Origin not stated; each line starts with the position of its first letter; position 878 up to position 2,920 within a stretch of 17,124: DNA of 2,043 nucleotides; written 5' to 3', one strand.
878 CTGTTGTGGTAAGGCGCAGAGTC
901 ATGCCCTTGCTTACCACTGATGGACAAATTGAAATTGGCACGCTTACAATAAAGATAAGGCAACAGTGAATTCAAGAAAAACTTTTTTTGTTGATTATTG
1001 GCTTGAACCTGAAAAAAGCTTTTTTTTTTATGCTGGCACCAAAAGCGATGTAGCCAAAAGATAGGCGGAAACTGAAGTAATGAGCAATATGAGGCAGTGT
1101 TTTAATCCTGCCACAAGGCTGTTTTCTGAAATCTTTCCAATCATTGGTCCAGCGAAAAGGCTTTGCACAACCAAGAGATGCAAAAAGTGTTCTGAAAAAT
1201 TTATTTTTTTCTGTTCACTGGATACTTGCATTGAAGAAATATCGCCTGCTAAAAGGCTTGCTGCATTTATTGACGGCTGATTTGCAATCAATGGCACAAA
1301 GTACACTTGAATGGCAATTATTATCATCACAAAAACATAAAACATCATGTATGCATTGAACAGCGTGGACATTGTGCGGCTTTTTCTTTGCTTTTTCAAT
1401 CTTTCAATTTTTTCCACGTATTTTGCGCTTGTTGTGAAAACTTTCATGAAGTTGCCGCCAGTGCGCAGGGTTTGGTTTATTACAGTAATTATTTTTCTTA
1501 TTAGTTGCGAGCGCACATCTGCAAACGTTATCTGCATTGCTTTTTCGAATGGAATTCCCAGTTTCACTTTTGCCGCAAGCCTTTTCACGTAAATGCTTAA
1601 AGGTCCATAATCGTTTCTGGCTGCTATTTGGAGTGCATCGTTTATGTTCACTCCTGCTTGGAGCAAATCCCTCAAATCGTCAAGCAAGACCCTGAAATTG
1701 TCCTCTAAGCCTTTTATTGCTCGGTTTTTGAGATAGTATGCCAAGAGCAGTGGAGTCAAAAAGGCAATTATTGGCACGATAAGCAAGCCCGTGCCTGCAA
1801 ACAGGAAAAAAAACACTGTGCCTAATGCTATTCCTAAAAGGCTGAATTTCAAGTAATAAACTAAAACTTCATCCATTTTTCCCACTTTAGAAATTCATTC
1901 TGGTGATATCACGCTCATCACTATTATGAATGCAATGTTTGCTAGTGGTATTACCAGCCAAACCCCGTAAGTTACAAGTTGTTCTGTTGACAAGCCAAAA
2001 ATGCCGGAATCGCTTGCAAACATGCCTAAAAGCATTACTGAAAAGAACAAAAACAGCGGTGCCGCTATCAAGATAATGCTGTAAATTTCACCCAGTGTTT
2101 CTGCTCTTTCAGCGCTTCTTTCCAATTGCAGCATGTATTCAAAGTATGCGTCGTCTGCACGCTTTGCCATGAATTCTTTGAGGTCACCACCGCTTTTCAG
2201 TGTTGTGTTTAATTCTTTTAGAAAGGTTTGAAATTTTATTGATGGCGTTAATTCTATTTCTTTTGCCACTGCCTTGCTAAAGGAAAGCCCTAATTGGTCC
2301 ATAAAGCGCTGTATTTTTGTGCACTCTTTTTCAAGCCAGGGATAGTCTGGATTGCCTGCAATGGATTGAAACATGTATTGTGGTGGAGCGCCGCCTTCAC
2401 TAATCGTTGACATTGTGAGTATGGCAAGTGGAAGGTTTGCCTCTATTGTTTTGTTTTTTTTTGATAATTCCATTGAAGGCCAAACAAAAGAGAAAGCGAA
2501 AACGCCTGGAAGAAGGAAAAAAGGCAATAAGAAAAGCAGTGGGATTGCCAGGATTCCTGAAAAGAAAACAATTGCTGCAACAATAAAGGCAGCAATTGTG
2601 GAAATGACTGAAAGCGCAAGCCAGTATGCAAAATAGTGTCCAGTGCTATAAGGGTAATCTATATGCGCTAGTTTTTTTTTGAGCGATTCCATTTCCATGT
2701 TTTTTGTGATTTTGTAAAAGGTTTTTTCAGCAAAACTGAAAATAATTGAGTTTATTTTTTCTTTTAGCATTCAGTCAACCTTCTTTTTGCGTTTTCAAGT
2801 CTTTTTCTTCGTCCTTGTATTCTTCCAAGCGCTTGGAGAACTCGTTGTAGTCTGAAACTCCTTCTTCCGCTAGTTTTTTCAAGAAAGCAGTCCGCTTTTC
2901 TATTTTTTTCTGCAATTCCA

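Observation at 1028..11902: Eleven-gene archaeal type IV pilus-like locus (non-archaellum, Epd/Tad-like) with a giant adhesin embedded in it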

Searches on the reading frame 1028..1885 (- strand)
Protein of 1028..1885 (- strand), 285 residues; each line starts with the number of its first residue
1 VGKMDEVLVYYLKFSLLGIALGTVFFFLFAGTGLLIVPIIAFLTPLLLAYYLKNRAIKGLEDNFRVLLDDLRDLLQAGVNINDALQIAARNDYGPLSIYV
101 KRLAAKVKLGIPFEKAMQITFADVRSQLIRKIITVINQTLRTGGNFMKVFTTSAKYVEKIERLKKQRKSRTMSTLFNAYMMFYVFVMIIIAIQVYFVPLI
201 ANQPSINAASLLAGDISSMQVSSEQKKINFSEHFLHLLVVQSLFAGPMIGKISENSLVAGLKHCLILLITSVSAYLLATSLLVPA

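Call 5: search_protein_families(library=pfam, max_evalue=0.1, proteins=[window:1028-1885:-])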
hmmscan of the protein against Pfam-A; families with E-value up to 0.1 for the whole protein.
window:1028-1885:- (285 aa): 1 family
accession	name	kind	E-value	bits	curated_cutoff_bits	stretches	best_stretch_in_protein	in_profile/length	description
PF00482.28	T2SSF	-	5.9e-20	71.9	25.2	1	68-191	2-122/125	Type II secretion system (T2SS), protein F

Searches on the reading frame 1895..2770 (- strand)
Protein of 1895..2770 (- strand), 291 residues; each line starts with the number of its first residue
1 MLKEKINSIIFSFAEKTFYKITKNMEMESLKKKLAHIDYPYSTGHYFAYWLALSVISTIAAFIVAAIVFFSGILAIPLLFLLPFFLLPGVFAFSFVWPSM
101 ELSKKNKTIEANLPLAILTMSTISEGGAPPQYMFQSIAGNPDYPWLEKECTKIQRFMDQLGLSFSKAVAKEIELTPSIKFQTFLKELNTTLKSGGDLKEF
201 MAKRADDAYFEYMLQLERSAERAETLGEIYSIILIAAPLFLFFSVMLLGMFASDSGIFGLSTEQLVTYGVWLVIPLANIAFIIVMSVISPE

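Call 4: search_protein_families(library=pfam, max_evalue=0.1, proteins=[window:1895-2770:-])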
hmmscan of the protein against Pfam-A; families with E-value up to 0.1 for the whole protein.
window:1895-2770:- (291 aa): 2 families
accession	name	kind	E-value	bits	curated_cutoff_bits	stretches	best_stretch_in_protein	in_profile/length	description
PF00482.28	T2SSF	-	4.6e-15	56.1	25.2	1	117-243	2-123/125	Type II secretion system (T2SS), protein F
PF20990.2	DUF2207_C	-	0.0014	18.8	33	1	14-106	103-193/247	Predicted membrane protein (DUF2207) C-terminal domain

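Call 6: search_protein_families(library=ncbifam, max_evalue=0.1, proteins=[window:1895-2770:-])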
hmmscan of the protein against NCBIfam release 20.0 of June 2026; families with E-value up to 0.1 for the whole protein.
window:1895-2770:- (291 aa): 6 families
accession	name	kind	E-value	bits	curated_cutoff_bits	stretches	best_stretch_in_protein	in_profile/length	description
NF004704.2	PRK06041.1-2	equivalog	8.1e-24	84.2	550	1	46-257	13-223/555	archaellar assembly protein ArlJ/FlaJ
NF004705.1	PRK06041.1-3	equivalog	1.6e-12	47.1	400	1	115-286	9-172/465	archaellar assembly protein ArlJ/FlaJ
NF046075.1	UpsF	equivalog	2.8e-12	46.2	400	1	48-290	31-251/484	membrane pilin protein UpsF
NF053673.1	bindosome_BasF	exception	9.3e-10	37.7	1300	1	59-243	146-335/656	bindosome assembly system membrane anchoring protein BasF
NF004703.2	PRK06041.1-1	equivalog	0.00014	20.4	570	1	101-242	28-168/525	archaellar assembly protein ArlJ/FlaJ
TIGR02988.1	YaaA_near_RecF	hypoth_equivalog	0.058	13.6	84.75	0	175-203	6-33/60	S4 domain-containing protein YaaA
